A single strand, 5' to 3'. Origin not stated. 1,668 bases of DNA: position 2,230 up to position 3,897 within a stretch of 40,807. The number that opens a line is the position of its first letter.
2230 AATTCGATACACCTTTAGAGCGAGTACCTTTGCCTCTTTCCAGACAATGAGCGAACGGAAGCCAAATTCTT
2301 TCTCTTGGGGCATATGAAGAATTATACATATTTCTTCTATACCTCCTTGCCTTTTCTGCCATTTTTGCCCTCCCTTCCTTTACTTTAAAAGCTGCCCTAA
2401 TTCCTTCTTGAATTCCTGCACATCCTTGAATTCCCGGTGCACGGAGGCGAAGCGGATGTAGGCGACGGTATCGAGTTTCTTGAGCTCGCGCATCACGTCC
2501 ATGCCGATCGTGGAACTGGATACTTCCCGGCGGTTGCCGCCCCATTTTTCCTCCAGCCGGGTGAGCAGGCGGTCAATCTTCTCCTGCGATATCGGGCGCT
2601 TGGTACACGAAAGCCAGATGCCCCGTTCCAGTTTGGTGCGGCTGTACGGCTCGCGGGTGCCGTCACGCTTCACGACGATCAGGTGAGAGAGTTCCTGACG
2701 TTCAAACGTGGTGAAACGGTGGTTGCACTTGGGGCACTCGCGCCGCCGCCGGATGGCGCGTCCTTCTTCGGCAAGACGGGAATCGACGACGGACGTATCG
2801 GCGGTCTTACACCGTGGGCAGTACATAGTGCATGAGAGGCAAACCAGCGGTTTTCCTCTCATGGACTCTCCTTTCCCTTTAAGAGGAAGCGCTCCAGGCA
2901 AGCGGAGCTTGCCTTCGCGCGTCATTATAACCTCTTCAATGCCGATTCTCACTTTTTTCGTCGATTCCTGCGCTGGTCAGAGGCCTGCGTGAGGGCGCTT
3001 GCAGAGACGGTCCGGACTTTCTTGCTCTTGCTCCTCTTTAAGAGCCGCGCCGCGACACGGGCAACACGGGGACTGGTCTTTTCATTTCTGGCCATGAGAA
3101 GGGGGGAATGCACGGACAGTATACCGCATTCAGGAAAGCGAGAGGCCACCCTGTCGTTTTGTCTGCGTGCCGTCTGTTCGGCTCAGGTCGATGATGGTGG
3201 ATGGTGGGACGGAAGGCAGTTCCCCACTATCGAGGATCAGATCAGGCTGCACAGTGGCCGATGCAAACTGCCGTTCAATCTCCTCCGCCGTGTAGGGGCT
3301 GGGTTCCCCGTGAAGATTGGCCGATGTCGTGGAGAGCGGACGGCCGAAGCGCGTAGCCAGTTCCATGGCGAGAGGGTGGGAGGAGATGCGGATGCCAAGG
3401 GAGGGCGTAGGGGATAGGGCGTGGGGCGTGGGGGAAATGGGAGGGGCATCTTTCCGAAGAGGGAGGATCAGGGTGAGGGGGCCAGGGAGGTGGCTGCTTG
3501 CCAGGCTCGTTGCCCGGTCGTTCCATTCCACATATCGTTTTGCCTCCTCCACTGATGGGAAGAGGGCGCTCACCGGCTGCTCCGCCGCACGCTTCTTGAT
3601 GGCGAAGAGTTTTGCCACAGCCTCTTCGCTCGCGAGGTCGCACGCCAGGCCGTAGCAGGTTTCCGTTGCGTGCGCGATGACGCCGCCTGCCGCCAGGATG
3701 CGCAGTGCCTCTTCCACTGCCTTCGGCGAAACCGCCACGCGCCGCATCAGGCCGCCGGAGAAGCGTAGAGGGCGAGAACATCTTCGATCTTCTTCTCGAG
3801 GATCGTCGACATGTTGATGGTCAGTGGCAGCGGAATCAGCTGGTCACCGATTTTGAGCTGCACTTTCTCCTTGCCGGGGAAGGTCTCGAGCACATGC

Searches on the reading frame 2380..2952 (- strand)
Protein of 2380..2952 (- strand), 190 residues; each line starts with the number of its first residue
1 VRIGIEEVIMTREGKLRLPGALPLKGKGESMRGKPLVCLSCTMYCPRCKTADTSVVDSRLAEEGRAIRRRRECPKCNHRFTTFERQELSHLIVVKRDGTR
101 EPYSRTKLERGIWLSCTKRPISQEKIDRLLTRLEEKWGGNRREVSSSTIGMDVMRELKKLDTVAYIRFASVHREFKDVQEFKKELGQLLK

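Call 98: search_protein_families(library=pfam, proteins=[window:2380-2952:-], max_evalue=0.001)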
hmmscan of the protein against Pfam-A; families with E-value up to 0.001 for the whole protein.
window:2380-2952:- (190 aa): 2 families
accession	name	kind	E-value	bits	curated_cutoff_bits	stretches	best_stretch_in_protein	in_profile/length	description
PF22811.2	Zn_ribbon_NrdR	-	8.3e-20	70.9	27.2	1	43-84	1-42/42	Transcriptional repressor NrdR-like, N-terminal domain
PF03477.21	ATP-cone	-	2.6e-16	60.4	25.8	1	92-177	2-87/88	ATP cone domain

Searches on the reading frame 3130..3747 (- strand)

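Call 98: search_protein_families(library=pfam, proteins=[window:3130-3747:-], max_evalue=0.001)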
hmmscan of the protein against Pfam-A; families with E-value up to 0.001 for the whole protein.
window:3130-3747:- (205 aa): 1 family
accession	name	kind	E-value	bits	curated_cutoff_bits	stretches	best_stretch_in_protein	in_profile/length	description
PF01300.24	Sua5_yciO_yrdC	-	2.8e-45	154.4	25.1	1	17-200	2-178/178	Telomere recombination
